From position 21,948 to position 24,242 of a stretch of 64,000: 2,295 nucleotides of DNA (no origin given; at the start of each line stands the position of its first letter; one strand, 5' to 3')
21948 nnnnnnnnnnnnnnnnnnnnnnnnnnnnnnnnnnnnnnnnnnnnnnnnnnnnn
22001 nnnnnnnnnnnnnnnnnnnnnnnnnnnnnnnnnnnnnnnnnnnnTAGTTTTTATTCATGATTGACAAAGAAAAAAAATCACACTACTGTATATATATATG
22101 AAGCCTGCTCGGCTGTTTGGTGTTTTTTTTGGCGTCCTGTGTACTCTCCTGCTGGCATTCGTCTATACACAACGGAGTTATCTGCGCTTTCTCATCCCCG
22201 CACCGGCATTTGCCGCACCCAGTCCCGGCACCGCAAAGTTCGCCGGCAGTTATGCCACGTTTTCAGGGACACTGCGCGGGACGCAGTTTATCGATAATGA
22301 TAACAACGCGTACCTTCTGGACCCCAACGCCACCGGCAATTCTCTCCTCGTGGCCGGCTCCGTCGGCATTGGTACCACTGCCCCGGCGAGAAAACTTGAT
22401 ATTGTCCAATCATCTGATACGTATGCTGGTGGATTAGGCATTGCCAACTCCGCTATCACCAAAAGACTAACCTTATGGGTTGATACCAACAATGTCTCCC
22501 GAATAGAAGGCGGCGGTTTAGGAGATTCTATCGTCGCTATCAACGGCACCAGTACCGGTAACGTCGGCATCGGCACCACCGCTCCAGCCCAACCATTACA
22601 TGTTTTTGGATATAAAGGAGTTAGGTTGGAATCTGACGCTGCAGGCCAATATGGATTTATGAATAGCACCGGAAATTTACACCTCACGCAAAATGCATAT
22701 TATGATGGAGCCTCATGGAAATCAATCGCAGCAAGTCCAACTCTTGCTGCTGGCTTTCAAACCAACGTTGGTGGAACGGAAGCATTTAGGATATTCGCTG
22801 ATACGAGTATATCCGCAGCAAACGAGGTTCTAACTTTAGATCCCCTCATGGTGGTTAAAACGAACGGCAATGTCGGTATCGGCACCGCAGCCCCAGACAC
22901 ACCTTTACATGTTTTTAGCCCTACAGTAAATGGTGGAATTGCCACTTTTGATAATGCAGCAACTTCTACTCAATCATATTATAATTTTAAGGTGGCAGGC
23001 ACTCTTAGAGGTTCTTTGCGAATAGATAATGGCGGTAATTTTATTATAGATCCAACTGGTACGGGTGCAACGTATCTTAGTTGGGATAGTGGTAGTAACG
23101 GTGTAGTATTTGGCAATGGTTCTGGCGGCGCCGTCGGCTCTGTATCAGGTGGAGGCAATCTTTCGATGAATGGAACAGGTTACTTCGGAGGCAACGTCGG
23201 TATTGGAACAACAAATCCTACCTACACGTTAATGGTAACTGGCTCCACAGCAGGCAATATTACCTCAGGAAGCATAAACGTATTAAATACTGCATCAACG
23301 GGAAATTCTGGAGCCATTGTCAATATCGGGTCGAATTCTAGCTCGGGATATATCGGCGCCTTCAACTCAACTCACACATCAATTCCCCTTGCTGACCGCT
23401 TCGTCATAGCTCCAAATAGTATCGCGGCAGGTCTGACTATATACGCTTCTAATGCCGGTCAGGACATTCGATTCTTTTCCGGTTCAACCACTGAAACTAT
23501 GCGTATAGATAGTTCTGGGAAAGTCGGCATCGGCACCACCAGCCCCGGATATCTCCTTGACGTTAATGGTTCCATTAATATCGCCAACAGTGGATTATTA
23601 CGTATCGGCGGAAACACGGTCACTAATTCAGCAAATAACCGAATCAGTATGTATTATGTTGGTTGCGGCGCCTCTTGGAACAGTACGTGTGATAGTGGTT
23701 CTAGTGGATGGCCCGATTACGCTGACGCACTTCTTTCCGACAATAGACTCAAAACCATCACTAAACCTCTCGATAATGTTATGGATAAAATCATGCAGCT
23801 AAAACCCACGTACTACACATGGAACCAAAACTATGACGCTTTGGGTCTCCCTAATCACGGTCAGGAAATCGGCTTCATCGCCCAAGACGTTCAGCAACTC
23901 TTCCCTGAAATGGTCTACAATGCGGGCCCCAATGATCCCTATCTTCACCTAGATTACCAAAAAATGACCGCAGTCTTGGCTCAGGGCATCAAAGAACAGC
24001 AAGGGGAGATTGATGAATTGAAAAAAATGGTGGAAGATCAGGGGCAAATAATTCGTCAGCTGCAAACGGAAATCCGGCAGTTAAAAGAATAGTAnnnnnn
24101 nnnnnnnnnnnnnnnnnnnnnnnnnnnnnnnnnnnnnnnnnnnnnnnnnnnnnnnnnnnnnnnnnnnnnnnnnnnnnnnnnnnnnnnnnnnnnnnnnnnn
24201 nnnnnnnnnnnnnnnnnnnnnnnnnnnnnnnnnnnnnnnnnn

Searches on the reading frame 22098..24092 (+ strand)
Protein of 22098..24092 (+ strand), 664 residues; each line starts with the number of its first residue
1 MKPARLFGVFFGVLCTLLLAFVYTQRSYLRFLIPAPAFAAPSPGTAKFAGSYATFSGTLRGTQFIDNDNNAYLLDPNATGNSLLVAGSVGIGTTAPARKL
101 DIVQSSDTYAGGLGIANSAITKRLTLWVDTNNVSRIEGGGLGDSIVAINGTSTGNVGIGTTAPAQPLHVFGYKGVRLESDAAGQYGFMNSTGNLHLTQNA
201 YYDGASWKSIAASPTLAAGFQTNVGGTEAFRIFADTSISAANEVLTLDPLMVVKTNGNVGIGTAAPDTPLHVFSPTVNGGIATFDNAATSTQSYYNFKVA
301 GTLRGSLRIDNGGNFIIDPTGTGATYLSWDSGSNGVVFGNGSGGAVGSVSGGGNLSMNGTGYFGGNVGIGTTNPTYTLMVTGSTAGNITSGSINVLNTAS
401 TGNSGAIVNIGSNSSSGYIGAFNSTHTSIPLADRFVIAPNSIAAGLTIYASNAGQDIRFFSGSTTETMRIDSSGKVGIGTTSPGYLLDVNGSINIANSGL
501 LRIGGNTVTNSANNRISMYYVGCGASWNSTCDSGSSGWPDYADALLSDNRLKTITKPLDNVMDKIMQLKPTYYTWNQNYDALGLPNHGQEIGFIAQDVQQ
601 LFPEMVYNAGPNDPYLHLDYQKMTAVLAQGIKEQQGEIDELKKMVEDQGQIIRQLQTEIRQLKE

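Call 9: search_protein_families(library=pfam, proteins=[window:22098-24092:+], max_evalue=0.001)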
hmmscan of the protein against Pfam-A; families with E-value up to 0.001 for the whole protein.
window:22098-24092:+ (664 aa): 1 family
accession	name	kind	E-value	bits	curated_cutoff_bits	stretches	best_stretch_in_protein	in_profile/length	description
PF13884.11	Peptidase_S74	-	2.3e-15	57.1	22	1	547-607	1-58/58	Chaperone of endosialidase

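Call 12: find_encoding_contigs(protein=window:22098-24092:+, flank=10000, max_places=6)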
Protein window:22098-24092:+ (664 aa): no gene with exactly this product is on record in the collection.
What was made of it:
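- Tried and rejected: Exact-sequence look-up of the downstream gene to find the source contig: not on record (call 12).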

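Call 61: search_protein_families(library=phrogs, proteins=[window:22098-24092:+], max_evalue=0.01)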
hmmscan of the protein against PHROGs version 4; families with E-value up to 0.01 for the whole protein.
window:22098-24092:+ (664 aa): 15 families
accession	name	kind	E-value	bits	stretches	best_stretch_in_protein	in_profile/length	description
phrog_18345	-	tail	2.2e-24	86.8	2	365-494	442-548/956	tail fiber protein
phrog_9942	-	tail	4.2e-22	79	3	86-235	654-802/1178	tail fiber protein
phrog_1980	-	tail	6.4e-21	76.2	1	178-659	98-444/449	tail fiber protein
phrog_5668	-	tail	2.4e-20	73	1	542-645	1461-1558/1567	tail fiber protein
phrog_5481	-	tail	5.8e-18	65.8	1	352-663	710-1031/1043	tail fiber protein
phrog_8215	-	tail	8.9e-16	58.4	1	543-646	905-997/1000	baseplate wedge initiator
phrog_14572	-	tail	9.2e-14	52.3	1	546-656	364-481/484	tail fiber protein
phrog_18186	-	tail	9.2e-12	45.4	1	546-648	486-577/582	baseplate wedge subunit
phrog_33119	-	tail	4.3e-08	33.2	1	547-645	548-634/643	long tail fiber protein distal subunit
phrog_5906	-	unknown function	8e-07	30.2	0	464-515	30-83/197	-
phrog_7841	-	unknown function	1.9e-06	28.2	1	539-644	387-487/489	-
phrog_9563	-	unknown function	2e-06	28.8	0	468-498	10-40/85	-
phrog_6578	-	tail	2.9e-06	26.4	1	547-662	1080-1204/1210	tail fiber protein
phrog_1210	-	other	0.00046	18.7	1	546-644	2218-2311/2313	PblB-type receptor binding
phrog_13535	-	unknown function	0.00062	20.7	0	468-499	10-41/147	-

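Call 74: search_protein_families(library=ncbifam, proteins=[window:22098-24092:+], max_evalue=0.01)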
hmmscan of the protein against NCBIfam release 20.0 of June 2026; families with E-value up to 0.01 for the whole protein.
window:22098-24092:+ (664 aa): 0 families
